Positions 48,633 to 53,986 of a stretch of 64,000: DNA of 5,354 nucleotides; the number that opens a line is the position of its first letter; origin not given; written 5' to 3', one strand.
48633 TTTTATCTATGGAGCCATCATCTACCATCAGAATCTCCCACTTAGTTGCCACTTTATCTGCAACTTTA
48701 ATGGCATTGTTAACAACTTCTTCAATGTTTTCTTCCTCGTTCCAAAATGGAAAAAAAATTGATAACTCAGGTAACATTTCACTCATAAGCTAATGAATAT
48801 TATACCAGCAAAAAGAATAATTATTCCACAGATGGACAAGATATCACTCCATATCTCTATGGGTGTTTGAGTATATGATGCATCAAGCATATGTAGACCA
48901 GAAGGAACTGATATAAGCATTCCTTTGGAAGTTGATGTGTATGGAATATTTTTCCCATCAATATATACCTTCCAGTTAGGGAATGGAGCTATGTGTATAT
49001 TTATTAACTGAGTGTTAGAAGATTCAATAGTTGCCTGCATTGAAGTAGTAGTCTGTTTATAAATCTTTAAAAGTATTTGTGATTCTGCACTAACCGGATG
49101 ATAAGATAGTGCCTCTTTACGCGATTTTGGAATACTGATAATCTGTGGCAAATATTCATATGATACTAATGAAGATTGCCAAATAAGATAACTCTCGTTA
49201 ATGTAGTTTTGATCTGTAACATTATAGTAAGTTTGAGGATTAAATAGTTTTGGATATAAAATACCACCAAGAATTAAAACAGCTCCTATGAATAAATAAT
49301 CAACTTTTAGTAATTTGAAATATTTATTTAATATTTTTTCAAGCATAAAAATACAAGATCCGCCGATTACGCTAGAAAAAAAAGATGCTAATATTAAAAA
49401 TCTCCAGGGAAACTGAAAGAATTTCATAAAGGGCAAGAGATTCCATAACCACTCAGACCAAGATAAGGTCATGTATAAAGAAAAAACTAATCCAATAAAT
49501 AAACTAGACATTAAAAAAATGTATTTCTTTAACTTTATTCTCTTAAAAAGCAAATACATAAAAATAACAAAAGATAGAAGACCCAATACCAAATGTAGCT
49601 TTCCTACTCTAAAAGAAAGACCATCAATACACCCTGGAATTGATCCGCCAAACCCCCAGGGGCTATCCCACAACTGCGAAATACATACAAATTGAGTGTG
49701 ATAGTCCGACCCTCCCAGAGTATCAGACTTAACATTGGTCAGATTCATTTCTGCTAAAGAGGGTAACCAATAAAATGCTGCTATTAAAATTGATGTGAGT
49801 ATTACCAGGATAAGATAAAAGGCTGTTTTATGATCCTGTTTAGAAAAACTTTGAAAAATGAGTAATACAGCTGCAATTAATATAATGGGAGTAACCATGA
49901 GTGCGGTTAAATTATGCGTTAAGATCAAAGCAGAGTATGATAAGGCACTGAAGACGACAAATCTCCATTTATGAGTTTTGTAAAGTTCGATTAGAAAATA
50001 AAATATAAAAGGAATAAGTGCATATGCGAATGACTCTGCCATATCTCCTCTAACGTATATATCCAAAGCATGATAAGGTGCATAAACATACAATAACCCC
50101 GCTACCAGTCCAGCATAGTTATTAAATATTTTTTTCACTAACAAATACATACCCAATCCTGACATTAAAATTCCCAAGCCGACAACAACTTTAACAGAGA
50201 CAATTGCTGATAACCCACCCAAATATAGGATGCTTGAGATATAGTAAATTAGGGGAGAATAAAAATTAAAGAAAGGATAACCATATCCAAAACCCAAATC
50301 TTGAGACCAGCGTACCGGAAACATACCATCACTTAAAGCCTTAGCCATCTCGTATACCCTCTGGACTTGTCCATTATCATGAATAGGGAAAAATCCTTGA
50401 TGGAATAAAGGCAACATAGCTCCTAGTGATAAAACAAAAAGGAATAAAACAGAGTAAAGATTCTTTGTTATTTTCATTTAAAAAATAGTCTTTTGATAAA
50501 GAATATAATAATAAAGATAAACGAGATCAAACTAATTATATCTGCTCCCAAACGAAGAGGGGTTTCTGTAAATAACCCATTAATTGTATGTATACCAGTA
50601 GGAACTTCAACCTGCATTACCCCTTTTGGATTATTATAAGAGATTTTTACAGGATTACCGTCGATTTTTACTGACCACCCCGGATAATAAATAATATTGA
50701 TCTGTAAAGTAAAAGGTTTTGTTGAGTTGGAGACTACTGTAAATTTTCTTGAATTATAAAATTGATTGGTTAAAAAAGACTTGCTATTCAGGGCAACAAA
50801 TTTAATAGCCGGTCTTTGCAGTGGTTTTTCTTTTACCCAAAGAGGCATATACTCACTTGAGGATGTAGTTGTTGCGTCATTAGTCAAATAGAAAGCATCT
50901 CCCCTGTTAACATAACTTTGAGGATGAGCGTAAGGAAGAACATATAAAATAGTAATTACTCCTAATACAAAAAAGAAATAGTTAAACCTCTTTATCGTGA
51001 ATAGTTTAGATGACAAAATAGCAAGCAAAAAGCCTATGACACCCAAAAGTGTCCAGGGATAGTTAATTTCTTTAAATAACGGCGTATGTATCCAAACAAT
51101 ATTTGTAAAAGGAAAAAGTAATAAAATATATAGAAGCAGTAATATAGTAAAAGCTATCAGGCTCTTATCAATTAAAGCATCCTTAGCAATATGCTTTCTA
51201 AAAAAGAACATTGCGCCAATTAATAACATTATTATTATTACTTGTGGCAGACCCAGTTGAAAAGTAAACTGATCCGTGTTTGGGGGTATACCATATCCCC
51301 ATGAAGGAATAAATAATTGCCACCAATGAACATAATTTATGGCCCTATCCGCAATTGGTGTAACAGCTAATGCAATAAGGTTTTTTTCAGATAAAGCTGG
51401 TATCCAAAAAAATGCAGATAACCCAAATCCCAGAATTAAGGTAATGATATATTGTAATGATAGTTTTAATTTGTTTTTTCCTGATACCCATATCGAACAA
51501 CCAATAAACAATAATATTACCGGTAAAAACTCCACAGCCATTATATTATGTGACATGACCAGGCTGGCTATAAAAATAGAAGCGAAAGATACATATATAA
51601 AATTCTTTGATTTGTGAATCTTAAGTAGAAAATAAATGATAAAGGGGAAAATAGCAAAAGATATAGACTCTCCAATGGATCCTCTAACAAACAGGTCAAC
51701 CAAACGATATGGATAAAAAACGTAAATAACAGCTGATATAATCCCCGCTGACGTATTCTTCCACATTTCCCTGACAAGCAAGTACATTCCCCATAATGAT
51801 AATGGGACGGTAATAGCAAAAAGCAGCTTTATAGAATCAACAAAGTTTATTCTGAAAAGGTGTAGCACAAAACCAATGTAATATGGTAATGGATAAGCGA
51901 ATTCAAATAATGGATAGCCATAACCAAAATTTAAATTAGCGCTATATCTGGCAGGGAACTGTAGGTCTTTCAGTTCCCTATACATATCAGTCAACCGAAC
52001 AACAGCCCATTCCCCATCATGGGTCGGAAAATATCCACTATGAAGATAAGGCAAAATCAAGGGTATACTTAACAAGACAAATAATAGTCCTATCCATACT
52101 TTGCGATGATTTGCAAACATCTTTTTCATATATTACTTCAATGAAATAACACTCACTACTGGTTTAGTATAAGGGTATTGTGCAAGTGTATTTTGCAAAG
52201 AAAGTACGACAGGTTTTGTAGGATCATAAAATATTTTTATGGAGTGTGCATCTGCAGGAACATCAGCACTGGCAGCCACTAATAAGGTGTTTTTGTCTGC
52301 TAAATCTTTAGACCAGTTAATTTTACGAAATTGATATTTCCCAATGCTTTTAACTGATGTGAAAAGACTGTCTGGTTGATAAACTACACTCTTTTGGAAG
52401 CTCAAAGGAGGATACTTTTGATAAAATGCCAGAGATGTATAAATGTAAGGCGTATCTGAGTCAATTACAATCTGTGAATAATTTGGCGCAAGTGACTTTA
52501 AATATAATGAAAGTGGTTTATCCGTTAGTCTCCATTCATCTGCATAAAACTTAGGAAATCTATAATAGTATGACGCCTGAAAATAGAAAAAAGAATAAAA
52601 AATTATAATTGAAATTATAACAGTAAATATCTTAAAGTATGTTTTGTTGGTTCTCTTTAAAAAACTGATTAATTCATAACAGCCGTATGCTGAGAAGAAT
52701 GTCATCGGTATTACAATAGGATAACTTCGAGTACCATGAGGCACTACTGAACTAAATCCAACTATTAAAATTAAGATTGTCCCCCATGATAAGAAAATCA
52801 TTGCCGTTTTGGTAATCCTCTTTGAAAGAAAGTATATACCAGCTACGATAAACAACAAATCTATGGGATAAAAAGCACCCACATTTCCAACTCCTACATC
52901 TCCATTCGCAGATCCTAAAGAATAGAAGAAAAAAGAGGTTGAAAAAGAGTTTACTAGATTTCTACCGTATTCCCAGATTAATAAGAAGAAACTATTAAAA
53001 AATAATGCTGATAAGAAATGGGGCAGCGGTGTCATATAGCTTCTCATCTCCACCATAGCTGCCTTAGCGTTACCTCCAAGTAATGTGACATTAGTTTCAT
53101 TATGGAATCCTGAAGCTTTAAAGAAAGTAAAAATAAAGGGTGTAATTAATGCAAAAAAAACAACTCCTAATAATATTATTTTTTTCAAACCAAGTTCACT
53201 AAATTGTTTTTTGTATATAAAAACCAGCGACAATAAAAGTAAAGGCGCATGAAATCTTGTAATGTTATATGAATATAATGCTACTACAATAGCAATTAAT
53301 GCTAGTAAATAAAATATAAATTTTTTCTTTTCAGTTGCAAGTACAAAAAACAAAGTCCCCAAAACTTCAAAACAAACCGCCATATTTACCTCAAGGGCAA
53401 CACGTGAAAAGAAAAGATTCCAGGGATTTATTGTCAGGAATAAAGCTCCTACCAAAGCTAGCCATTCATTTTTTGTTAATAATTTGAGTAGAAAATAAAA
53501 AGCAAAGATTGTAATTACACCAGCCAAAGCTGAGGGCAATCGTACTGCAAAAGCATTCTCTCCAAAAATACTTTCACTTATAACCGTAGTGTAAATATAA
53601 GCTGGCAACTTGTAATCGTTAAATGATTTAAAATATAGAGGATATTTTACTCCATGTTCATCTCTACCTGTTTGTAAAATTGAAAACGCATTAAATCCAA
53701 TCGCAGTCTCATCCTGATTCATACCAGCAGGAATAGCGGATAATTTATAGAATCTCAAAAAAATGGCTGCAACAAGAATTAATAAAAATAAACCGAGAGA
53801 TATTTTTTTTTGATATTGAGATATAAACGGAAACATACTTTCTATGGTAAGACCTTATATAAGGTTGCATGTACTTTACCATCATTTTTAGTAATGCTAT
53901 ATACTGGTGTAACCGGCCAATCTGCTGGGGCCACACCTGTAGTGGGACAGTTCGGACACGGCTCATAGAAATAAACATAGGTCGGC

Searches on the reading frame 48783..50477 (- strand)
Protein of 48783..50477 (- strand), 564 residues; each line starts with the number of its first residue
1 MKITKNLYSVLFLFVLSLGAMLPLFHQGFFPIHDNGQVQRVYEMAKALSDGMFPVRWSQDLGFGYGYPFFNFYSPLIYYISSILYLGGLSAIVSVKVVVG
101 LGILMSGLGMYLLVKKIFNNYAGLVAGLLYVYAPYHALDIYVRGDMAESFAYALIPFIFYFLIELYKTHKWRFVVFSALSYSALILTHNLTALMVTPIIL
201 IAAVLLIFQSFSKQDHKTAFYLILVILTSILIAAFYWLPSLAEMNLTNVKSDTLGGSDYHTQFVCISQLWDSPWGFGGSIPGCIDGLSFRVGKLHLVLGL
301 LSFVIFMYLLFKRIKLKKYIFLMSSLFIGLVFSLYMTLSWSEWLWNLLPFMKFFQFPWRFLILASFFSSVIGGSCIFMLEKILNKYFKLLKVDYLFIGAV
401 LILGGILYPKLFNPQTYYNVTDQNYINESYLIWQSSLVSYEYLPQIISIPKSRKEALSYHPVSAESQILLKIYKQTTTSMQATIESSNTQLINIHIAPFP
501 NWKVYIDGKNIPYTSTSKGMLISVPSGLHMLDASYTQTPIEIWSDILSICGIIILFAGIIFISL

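Call 6: search_protein_families(library=pfam, proteins=[window:48783-50477:-], max_evalue=0.01)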
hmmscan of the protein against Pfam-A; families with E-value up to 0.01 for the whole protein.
window:48783-50477:- (564 aa): 3 families
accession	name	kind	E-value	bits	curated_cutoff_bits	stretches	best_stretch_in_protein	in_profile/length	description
PF10131.15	PTPS_related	-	2.2e-16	59.9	26.4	1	70-247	1-174/621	6-pyruvoyl-tetrahydropterin synthase related domain; membrane protein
PF02516.20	STT3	-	7.2e-07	29.5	24.5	1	73-238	71-244/405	Oligosaccharyl transferase STT3, N-terminal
PF13231.12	PMT_2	-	0.00067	20.3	26.1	1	78-237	7-160/160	Dolichyl-phosphate-mannose-protein mannosyltransferase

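Call 72: search_protein_families(library=ncbifam, proteins=[window:48783-50477:-], max_evalue=0.01)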
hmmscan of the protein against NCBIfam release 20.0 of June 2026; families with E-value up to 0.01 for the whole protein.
window:48783-50477:- (564 aa): 1 family
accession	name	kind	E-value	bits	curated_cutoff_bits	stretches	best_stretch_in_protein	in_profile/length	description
NF053599.1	transp_MmpA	equivalog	0.0053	15.4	210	1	92-219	66-183/543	MmpA family trehalose lipid delivery protein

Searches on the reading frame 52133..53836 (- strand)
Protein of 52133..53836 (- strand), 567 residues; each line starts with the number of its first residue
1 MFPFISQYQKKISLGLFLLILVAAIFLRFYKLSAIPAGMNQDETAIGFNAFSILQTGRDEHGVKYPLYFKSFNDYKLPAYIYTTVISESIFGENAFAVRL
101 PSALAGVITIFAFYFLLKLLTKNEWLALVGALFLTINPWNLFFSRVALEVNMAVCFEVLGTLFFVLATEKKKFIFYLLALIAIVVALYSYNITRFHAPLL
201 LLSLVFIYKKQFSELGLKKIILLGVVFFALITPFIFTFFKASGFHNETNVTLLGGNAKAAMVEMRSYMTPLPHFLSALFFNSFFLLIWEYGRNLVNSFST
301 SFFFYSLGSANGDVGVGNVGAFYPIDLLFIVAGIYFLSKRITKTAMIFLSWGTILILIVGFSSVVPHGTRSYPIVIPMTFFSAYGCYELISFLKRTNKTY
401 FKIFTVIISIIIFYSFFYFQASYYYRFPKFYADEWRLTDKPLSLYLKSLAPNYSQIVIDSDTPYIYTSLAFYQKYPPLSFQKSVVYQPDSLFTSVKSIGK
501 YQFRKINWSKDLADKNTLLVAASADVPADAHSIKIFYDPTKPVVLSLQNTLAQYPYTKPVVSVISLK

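Call 6: search_protein_families(library=pfam, proteins=[window:52133-53836:-], max_evalue=0.01)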
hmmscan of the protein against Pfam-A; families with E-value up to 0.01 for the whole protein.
window:52133-53836:- (567 aa): 2 families
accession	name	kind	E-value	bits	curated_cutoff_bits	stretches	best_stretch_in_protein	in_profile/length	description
PF13231.12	PMT_2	-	2.8e-10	41.1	26.1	1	78-234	4-157/160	Dolichyl-phosphate-mannose-protein mannosyltransferase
PF02366.24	PMT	-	8.6e-07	29.2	22.7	1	79-236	65-233/245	Dolichyl-phosphate-mannose-protein mannosyltransferase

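Call 72: search_protein_families(library=ncbifam, proteins=[window:52133-53836:-], max_evalue=0.01)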
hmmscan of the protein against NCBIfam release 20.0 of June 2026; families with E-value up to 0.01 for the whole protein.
window:52133-53836:- (567 aa): 1 family
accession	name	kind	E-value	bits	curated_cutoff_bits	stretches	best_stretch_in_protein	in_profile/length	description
TIGR03663.1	TIGR03663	subfamily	2.6e-07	30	126.25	1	16-396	3-346/435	flippase activity-associated protein Agl23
